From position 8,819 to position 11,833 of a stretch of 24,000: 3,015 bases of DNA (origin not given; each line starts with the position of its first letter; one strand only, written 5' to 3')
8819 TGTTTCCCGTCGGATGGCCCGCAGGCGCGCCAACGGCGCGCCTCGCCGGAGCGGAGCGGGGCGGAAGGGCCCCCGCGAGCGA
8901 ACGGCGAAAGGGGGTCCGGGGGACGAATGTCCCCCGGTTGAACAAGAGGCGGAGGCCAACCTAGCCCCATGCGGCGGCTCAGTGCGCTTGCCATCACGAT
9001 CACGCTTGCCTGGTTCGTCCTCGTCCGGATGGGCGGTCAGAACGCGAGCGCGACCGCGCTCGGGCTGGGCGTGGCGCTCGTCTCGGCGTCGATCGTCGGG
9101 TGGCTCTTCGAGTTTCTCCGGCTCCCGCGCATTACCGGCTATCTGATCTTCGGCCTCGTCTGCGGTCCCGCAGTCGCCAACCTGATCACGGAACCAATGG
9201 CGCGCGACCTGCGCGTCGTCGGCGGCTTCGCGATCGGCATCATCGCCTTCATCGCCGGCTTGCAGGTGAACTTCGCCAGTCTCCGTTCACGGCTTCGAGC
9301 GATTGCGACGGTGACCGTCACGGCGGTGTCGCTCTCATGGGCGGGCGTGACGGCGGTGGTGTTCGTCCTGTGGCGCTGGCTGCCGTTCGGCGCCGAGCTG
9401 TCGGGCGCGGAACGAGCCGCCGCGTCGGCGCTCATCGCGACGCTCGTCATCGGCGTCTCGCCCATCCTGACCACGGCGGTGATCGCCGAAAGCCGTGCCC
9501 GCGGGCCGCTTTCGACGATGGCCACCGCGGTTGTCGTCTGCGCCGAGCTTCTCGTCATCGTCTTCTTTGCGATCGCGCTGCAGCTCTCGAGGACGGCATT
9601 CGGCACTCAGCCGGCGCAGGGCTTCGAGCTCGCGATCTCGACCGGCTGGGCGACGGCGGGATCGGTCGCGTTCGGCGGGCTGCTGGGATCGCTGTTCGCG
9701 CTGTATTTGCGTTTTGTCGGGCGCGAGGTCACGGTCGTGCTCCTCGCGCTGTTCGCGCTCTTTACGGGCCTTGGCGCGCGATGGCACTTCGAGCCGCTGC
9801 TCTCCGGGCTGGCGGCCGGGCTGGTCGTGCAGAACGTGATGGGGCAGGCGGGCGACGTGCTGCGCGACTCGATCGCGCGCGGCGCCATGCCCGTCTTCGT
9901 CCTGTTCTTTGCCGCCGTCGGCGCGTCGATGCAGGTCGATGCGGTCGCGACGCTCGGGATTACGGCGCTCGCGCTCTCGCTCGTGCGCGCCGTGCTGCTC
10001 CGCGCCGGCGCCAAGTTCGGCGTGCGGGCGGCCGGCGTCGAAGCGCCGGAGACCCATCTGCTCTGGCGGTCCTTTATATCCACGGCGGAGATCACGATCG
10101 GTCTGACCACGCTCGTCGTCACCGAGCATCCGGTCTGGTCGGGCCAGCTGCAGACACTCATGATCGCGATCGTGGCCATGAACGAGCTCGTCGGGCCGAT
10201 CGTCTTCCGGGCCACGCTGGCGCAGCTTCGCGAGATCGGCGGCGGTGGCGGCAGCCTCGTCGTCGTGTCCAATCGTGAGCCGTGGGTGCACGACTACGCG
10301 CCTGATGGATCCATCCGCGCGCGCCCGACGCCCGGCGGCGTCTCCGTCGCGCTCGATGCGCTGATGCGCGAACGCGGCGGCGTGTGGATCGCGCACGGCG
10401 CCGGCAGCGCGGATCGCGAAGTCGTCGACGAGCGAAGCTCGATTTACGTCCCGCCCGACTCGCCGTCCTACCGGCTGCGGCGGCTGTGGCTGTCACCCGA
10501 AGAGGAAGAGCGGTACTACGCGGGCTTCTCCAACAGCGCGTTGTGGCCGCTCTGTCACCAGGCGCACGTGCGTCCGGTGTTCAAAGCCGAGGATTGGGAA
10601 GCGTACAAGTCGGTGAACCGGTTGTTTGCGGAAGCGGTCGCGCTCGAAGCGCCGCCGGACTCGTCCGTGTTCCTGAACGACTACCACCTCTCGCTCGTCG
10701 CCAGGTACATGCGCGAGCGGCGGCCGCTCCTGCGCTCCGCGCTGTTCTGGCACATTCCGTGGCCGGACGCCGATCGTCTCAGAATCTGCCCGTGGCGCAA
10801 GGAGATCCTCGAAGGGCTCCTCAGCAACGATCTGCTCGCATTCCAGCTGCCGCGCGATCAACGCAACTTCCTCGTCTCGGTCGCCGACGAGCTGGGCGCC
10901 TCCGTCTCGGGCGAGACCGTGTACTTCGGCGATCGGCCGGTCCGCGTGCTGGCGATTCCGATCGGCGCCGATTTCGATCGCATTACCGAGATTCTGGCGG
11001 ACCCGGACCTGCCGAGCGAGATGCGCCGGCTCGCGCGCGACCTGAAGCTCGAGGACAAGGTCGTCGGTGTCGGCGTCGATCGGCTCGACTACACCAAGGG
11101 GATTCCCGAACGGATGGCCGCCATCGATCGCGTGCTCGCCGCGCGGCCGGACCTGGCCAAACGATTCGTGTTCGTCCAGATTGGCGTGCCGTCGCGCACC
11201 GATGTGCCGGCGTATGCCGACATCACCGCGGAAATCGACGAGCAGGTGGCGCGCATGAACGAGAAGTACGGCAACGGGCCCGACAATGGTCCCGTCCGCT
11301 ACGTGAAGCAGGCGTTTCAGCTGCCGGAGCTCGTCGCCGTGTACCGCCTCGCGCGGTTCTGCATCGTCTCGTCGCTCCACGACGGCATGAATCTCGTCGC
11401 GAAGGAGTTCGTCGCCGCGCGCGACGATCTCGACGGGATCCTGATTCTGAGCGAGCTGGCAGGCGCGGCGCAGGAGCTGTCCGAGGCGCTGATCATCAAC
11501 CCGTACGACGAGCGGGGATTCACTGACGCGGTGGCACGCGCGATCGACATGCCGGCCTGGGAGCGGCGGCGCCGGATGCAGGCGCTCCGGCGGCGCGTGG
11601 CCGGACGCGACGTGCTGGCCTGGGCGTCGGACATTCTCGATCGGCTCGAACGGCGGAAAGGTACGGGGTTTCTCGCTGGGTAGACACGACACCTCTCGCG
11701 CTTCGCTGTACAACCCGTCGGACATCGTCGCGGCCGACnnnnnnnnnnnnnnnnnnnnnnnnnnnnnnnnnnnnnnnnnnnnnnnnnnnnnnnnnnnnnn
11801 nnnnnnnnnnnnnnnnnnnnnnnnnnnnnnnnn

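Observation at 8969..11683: Antiporter-like polytopic membrane domain fused to an intact trehalose-6-phosphate synthase, next to a stand-alone paralog and otsB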

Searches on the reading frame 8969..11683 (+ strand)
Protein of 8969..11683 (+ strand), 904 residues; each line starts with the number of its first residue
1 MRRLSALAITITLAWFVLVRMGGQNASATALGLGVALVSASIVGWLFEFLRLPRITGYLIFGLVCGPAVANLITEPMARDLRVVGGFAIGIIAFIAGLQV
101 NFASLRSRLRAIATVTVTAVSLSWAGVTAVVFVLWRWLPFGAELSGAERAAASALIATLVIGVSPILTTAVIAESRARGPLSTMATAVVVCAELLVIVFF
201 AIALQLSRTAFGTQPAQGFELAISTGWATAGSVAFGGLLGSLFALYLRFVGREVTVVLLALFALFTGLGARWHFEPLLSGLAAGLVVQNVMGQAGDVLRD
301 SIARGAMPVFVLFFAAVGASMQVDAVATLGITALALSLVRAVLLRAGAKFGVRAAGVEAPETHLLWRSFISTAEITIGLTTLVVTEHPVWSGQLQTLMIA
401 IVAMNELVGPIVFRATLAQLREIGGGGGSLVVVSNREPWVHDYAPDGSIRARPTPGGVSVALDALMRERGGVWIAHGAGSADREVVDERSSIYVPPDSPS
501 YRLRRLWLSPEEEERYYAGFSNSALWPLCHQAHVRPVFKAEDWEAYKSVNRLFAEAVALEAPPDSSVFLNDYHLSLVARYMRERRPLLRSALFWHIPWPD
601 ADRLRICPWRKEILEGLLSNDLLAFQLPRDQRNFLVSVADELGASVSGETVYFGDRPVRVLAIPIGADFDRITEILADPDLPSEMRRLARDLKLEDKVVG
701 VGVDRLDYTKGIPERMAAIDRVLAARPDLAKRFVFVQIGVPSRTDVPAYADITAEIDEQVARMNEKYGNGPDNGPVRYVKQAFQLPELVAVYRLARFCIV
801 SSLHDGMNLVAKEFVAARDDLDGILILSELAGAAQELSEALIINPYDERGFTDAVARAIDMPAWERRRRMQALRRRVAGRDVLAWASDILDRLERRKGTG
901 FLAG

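Call 3: search_protein_families(library=pfam, proteins=[window:8969-11683:+], max_evalue=0.01)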
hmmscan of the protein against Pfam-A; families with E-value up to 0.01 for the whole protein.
window:8969-11683:+ (904 aa): 2 families
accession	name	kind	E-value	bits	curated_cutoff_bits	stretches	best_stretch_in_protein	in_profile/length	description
PF00982.27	Glyco_transf_20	-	1.6e-111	373.8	32.5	1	430-894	3-472/473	Glycosyltransferase family 20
PF00999.27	Na_H_Exchanger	-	4.6e-22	78.8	26.2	1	38-417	2-373/375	Sodium/hydrogen exchanger, transmembrane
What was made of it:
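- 9080..10225 (+): CPA (NhaA-fold, KefB-like) membrane domain, residues 38-419. TM5 breaks at S164-P165. TM6 carries A192-E193. TM11 carries the invariant R340. TM12 breaks at 370-374 (T-A-E here, Q-A-G in unfused orthologs). Q99 replaces the invariant E99. PF00999 (call 3).
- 10256..11650 (+): GT20 / OtsA trehalose-6-phosphate synthase domain, residues 430-894, with a complete active site. PF00982, E 1.6e-111 (call 3).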

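Call 4: search_protein_families(library=ncbifam, proteins=[window:8969-11683:+], max_evalue=0.01)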
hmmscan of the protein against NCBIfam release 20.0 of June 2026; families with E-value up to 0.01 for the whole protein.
window:8969-11683:+ (904 aa): 6 families
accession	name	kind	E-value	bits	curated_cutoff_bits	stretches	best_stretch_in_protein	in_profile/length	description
NF011071.0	PRK14501.1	equivalog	6.3e-146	487.5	634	1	430-897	4-465/729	bifunctional alpha,alpha-trehalose-phosphate synthase (UDP-forming)/trehalose-phosphatase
TIGR02400.1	trehalose_OtsA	equivalog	8.6e-130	433.5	564.85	1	430-894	2-455/456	alpha,alpha-trehalose-phosphate synthase (UDP-forming)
TIGR02398.1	gluc_glyc_Psyn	equivalog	1.4e-92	310.8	569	2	650-893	240-480/487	glucosylglycerol-phosphate synthase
NF007513.0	PRK10117.1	equivalog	2.4e-76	257.6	759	1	430-894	4-452/474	alpha,alpha-trehalose-phosphate synthase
TIGR00932.1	2a37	subfamily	1.3e-07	31.5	238.3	1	37-321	1-274/275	monovalent cation:proton antiporter-2 (CPA2) family protein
TIGR04047.1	MSMEG_0565_glyc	hypoth_equivalog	0.0039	16.3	259.85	1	663-869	164-350/373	MSMEG_0565 family glycosyltransferase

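Call 8: find_homologous_proteins(query=window:8969-11683:+, max_evalue=1e-10)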
Query window:8969-11683:+ (904 aa): 776 proteins with E <= 1e-10 among 8000 candidates; the best 120 are listed.
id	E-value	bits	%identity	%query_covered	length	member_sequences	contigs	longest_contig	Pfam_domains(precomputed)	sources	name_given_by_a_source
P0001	0.0e+0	1979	100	100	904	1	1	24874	PF00999.27,PF00982.28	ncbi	ncbi:MAG: trehalose-6-phosphate synthase [Acidobacteriota bacterium]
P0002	0.0e+0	1939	98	100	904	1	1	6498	PF00999.27,PF00982.28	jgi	-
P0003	0.0e+0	1937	98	100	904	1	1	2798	PF00999.27,PF00982.28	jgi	jgi:trehalose 6-phosphate synthase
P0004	0.0e+0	1936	97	100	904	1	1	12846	PF00999.27,PF00982.28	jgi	jgi:trehalose 6-phosphate synthase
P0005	0.0e+0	1934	97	100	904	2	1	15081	PF00999.27,PF00982.28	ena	-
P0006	0.0e+0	1933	97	100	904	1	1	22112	PF00999.27,PF00982.28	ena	-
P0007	0.0e+0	1931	97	100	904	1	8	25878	PF00999.27,PF00982.28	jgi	jgi:alpha,alpha-trehalose-phosphate synthase [UDP-forming]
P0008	0.0e+0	1852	92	100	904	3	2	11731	PF00999.27,PF00982.28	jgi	jgi:trehalose 6-phosphate synthase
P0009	0.0e+0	1763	89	100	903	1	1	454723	PF00999.27,PF00982.28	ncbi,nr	ncbi:MAG TPA: trehalose-6-phosphate synthase [Vicinamibacterales bacterium]|nr:trehalose-6-phosphate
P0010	0.0e+0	1763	88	100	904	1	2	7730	PF00999.27,PF00982.28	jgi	jgi:trehalose 6-phosphate synthase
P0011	0.0e+0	1744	87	100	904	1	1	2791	PF00999.27,PF00982.28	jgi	jgi:trehalose 6-phosphate synthase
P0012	0.0e+0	1743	87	100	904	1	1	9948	PF00999.27,PF00982.28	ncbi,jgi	ncbi:MAG TPA: trehalose-6-phosphate synthase [Vicinamibacterales bacterium]|jgi:trehalose 6-phosphat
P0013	0.0e+0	1710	86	100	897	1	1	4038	PF00999.27,PF00982.28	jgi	jgi:alpha,alpha-trehalose-phosphate synthase [UDP-forming]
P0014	0.0e+0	1705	85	100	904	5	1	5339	PF00999.27,PF00982.28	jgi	jgi:trehalose 6-phosphate synthase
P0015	0.0e+0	1702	85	100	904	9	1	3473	PF00999.27,PF00982.28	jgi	jgi:alpha,alpha-trehalose-phosphate synthase [UDP-forming]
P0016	0.0e+0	1700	85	100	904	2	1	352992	PF00999.27,PF00982.28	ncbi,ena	-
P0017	0.0e+0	1700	85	100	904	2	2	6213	PF00999.27,PF00982.28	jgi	jgi:trehalose 6-phosphate synthase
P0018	0.0e+0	1696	85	100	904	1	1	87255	PF00999.27,PF00982.28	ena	-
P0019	0.0e+0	1649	85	96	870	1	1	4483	PF00999.27,PF00982.28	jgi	jgi:trehalose 6-phosphate synthase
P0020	0.0e+0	1439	71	100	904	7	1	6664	PF00999.27,PF00982.28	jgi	jgi:alpha,alpha-trehalose-phosphate synthase [UDP-forming]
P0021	0.0e+0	1433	70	100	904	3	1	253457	PF00999.27,PF00982.28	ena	-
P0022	0.0e+0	1425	69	100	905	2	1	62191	PF00999.27,PF00982.28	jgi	jgi:trehalose 6-phosphate synthase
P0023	0.0e+0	1423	70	100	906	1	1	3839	PF00999.27,PF00982.28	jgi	jgi:trehalose 6-phosphate synthase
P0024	0.0e+0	1421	71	100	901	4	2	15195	PF00999.27,PF00982.28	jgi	jgi:trehalose 6-phosphate synthase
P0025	0.0e+0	1420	70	100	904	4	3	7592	PF00999.27,PF00982.28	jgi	jgi:trehalose 6-phosphate synthase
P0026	0.0e+0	1418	69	100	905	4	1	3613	PF00999.27,PF00982.28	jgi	-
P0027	0.0e+0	1417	70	100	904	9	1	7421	PF00999.27,PF00982.28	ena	-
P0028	0.0e+0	1415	70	100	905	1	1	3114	PF00999.27,PF00982.28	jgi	jgi:alpha,alpha-trehalose-phosphate synthase [UDP-forming]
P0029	0.0e+0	1403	69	100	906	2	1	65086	PF00999.27,PF00982.28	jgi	jgi:trehalose 6-phosphate synthase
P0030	0.0e+0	1402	69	100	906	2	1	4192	PF00999.27,PF00982.28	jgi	jgi:trehalose 6-phosphate synthase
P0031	0.0e+0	1400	69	100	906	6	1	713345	PF00999.27,PF00982.28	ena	-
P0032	0.0e+0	1393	69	100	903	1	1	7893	PF00999.27,PF00982.28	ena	-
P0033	0.0e+0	1388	69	100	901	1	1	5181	PF00999.27,PF00982.28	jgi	jgi:alpha,alpha-trehalose-phosphate synthase [UDP-forming]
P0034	0.0e+0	1383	68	100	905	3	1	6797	PF00999.27,PF00982.28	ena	-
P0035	0.0e+0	1380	67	100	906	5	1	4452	PF00999.27,PF00982.28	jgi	-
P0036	0.0e+0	1380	68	100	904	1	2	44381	PF00999.27,PF00982.28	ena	-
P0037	0.0e+0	1380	69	100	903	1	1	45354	PF00999.27,PF00982.28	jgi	jgi:alpha,alpha-trehalose-phosphate synthase [UDP-forming]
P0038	0.0e+0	1375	68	100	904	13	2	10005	PF00999.27,PF00982.28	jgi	jgi:trehalose 6-phosphate synthase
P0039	0.0e+0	1375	68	100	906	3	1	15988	PF00999.27,PF00982.28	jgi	jgi:trehalose 6-phosphate synthase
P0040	0.0e+0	1367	68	100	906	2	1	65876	PF00999.27,PF00982.28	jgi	-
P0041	0.0e+0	1364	68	100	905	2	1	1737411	PF00999.27,PF00982.28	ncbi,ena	-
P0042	0.0e+0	1359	66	100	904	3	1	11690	PF00999.27,PF00982.28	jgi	-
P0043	0.0e+0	1354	66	100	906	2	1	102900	PF00999.27,PF00982.28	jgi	jgi:trehalose 6-phosphate synthase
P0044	0.0e+0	1352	68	100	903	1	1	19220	PF00999.27,PF00982.28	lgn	-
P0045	0.0e+0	1351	68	100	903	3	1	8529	PF00999.27,PF00982.28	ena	-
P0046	0.0e+0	1348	66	100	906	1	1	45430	PF00999.27,PF00982.28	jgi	jgi:trehalose 6-phosphate synthase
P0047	0.0e+0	1344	66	100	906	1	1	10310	PF00999.27,PF00982.28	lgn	-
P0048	0.0e+0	1340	66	100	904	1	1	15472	PF00999.27,PF00982.28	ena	-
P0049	0.0e+0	1339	66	100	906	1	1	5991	PF00999.27,PF00982.28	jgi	jgi:trehalose 6-phosphate synthase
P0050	0.0e+0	1337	67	100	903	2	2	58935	PF00999.27,PF00982.28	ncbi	-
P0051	0.0e+0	1336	67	100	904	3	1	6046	PF00999.27,PF00982.28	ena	-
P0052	0.0e+0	1334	67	100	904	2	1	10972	PF00999.27,PF00982.28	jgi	jgi:trehalose 6-phosphate synthase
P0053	0.0e+0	1333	65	100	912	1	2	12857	PF00999.27,PF00982.28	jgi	jgi:trehalose 6-phosphate synthase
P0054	0.0e+0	1333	67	100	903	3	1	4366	PF00999.27,PF00982.28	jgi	jgi:alpha,alpha-trehalose-phosphate synthase [UDP-forming]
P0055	0.0e+0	1332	67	100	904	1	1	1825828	PF00999.27,PF00982.28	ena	-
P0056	0.0e+0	1331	65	100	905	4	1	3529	PF00999.27,PF00982.28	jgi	-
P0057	0.0e+0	1331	67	100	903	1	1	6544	PF00999.27,PF00982.28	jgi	jgi:trehalose-6-phosphate synthase/Kef-type K+ transport system membrane component KefB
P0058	0.0e+0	1331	66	100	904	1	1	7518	PF00999.27,PF00982.28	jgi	jgi:trehalose 6-phosphate synthase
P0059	0.0e+0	1330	66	100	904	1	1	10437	PF00999.27,PF00982.28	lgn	-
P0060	0.0e+0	1329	66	100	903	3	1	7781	PF00999.27,PF00982.28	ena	-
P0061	0.0e+0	1328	67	100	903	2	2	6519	PF00999.27,PF00982.28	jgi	jgi:trehalose 6-phosphate synthase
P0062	0.0e+0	1325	66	100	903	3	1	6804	PF00999.27,PF00982.28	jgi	-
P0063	0.0e+0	1321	66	100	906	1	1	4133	PF00999.27,PF00982.28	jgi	jgi:trehalose 6-phosphate synthase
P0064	0.0e+0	1321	66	100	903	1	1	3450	PF00999.27,PF00982.28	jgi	jgi:trehalose 6-phosphate synthase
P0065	0.0e+0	1318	66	100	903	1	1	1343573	PF00999.27,PF00982.28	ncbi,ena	-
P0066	0.0e+0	1317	66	100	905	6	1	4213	PF00999.27,PF00982.28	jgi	-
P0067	0.0e+0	1316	65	100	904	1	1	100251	PF00999.27,PF00982.28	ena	-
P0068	0.0e+0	1314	66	100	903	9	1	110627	PF00999.27,PF00982.28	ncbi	-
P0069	0.0e+0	1312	66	100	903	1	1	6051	PF00999.27,PF00982.28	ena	-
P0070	0.0e+0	1312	65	100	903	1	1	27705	PF00999.27,PF00982.28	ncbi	ncbi:MAG: trehalose-6-phosphate synthase [Vicinamibacterales bacterium]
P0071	0.0e+0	1308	64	100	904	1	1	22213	PF00999.27,PF00982.28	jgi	jgi:trehalose 6-phosphate synthase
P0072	0.0e+0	1308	65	100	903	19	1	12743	PF00999.27,PF00982.28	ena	-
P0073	0.0e+0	1305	97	66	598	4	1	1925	PF00982.28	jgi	-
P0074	0.0e+0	1305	65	100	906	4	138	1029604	PF00999.27,PF00982.28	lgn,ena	-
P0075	0.0e+0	1304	65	100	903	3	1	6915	PF00999.27,PF00982.28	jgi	jgi:alpha,alpha-trehalose-phosphate synthase [UDP-forming]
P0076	0.0e+0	1302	65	100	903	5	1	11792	PF00999.27,PF00982.28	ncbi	-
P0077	0.0e+0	1302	65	100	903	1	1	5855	PF00999.27,PF00982.28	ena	-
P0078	0.0e+0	1300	64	100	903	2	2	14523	PF00999.27,PF00982.28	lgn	-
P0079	0.0e+0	1299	66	100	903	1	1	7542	PF00999.27,PF00982.28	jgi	jgi:trehalose 6-phosphate synthase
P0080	0.0e+0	1297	65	100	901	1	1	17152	PF00999.27,PF00982.28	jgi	jgi:trehalose 6-phosphate synthase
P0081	0.0e+0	1294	64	100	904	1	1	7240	PF00999.27,PF00982.28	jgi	jgi:trehalose 6-phosphate synthase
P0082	0.0e+0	1293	64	100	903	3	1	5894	PF00999.27,PF00982.28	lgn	-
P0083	0.0e+0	1291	64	100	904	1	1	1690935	PF00999.27,PF00982.28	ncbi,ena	-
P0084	0.0e+0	1291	64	100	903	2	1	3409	PF00999.27,PF00982.28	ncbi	-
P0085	0.0e+0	1290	64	100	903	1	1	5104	PF00999.27,PF00982.28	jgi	jgi:trehalose 6-phosphate synthase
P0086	0.0e+0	1289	64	100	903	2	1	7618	PF00999.27,PF00982.28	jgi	jgi:alpha,alpha-trehalose-phosphate synthase [UDP-forming]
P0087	0.0e+0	1288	66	99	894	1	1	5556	PF00999.27,PF00982.28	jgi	jgi:trehalose 6-phosphate synthase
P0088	0.0e+0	1287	64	100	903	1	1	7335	PF00999.27,PF00982.28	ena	-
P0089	0.0e+0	1285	64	100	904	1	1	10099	PF00999.27,PF00982.28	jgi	jgi:trehalose 6-phosphate synthase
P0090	0.0e+0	1284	64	100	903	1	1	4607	PF00999.27,PF00982.28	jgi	jgi:trehalose 6-phosphate synthase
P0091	0.0e+0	1283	63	100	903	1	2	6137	PF00999.27,PF00982.28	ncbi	-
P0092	0.0e+0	1283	65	100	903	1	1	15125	PF00999.27,PF00982.28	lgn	-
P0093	0.0e+0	1283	63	100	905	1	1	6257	PF00999.27,PF00982.28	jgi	jgi:trehalose 6-phosphate synthase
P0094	0.0e+0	1281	64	100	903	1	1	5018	PF00999.27,PF00982.28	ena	-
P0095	0.0e+0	1281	64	100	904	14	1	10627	PF00999.27,PF00982.28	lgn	-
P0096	0.0e+0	1280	64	100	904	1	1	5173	PF00999.27,PF00982.28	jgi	jgi:trehalose 6-phosphate synthase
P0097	0.0e+0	1278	64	100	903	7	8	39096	PF00999.27,PF00982.28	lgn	-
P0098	0.0e+0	1277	63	100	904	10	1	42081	PF00999.27,PF00982.28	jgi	jgi:trehalose 6-phosphate synthase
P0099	0.0e+0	1274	64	100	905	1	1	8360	PF00999.27,PF00982.28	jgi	jgi:trehalose 6-phosphate synthase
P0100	0.0e+0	1274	64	100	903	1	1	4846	PF00999.27,PF00982.28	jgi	jgi:trehalose 6-phosphate synthase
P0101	0.0e+0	1273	65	100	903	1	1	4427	PF00999.27,PF00982.28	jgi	jgi:trehalose 6-phosphate synthase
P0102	0.0e+0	1272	63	100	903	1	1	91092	PF00999.27,PF00982.28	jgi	jgi:trehalose 6-phosphate synthase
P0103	0.0e+0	1271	63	100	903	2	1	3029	PF00999.27,PF00982.28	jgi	jgi:trehalose 6-phosphate synthase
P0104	0.0e+0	1271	64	100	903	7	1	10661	PF00999.27,PF00982.28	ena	-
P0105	0.0e+0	1271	63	100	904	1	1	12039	PF00999.27,PF00982.28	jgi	-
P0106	0.0e+0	1271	63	100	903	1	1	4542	PF00999.27,PF00982.28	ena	-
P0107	0.0e+0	1270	63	100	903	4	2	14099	PF00999.27,PF00982.28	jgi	-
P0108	0.0e+0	1269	64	100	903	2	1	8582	PF00999.27,PF00982.28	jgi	jgi:alpha,alpha-trehalose-phosphate synthase [UDP-forming]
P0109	0.0e+0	1266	64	100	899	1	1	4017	PF00999.27,PF00982.28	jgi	jgi:trehalose 6-phosphate synthase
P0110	0.0e+0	1266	63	100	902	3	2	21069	PF00999.27,PF00982.28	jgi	-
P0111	0.0e+0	1264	63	100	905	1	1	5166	PF00999.27,PF00982.28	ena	-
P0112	0.0e+0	1264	64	100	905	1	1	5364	PF00999.27,PF00982.28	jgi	jgi:trehalose 6-phosphate synthase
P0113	0.0e+0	1263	64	100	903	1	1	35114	PF00999.27,PF00982.28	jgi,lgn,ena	jgi:trehalose 6-phosphate synthase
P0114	0.0e+0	1263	63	100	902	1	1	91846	PF00999.27,PF00982.28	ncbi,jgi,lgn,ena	jgi:trehalose 6-phosphate synthase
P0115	0.0e+0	1262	63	100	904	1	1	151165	PF00999.27,PF00982.28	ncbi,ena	-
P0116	0.0e+0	1261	63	100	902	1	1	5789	PF00999.27,PF00982.28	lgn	-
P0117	0.0e+0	1259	63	100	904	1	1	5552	PF00999.27,PF00982.28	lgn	-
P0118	0.0e+0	1257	62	100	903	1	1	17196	PF00999.27,PF00982.28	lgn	-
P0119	0.0e+0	1257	64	100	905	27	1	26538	PF00999.27,PF00982.28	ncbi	-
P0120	0.0e+0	1257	63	100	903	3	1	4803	PF00999.27,PF00982.28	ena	-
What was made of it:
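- More than 120 clusters at 62-100% identity have the same length and both Pfam domains (call 8).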

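Call 42: predict_structure(alignment_id=A1)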
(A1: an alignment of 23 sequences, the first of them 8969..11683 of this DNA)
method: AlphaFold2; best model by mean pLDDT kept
length: 904 residues; sequences in the alignment: 23
mean_pLDDT: 76.0   pTM: 0.53
mean pLDDT of the five models: 76.0, 74.9, 72.5, 72.1, 71.0
residues with pLDDT >= 90: 147; 70-90: 489; 50-70: 201; < 50: 67
segments of 3 or more residues with pLDDT < 50: 1-3, 22-24, 70-73, 425-428, 488-499, 803-807, 830-846, 896-904
pLDDT, mean of each block of 10 residues (from residue 1): 50 54 50 63 75 79 64 53 71 82 75 90 93 84 79 90 86 76 86 87 84 61 74 87 80 65 74 81 86 65 66 71 71 90 91 78 86 77 79 84 86 85 55 81 78 66 70 76 59 43 77 81 68 67 90 87 77 90 85 80 85 93 83 91 89 85 67 84 94 91 65 83 90 85 55 81 91 87 83 89 52 79 71 44 56 85 82 63 64 52 28
secondary structure, 60 per line:
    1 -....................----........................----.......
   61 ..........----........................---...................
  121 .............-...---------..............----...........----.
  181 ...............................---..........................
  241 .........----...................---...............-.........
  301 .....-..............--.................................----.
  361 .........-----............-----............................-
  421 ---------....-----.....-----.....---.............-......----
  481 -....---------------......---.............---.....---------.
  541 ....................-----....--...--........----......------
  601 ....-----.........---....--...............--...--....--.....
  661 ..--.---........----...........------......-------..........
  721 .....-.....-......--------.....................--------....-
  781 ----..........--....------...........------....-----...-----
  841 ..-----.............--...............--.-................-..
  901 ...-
elements in order (helices of 4 or more, strands of 3 or more residues): H2-21 H26-49 H54-70 H75-98 H102-133 H147-160 H165-175 H180-211 H215-249 H254-272 H276-290 H292-305 H307-320 H323-355 H360-369 H375-386 H392-419 E430-433 E439-443 E449-453 H457-469 E471-476 H482-485 E501-506 H510-522 H526-530 H540-560 E566-569 H577-584 E589-594 H601-604 H610-618 E622-625 H628-642 E645-647 E650-653 E656-662 H669-676 H681-691 E698-703 H711-725 H727-731 E733-738 H747-767 E776-779 H785-794 E797-800 H807-817 E824-827 H848-860 H863-877 H882-897 H899-903
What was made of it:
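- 8969..9052 (+): Residues 1-28 of the fusion: an N-terminal helix (MRR, a hydrophobic stretch, then ...NASA). It may be a signal peptide or an extra membrane helix ahead of the 13-helix core. The AlphaFold helix spans residues 2-21 (call 42).
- On CPA superfamily (Na_H_Exchanger, NhaA fold): fused domain: The predicted helices break at residues 161-164 and 370-374 (call 42).
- The two-domain model has pTM 0.53, so there is no confident inter-domain packing, and no coordinates were available to inspect (call 42).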
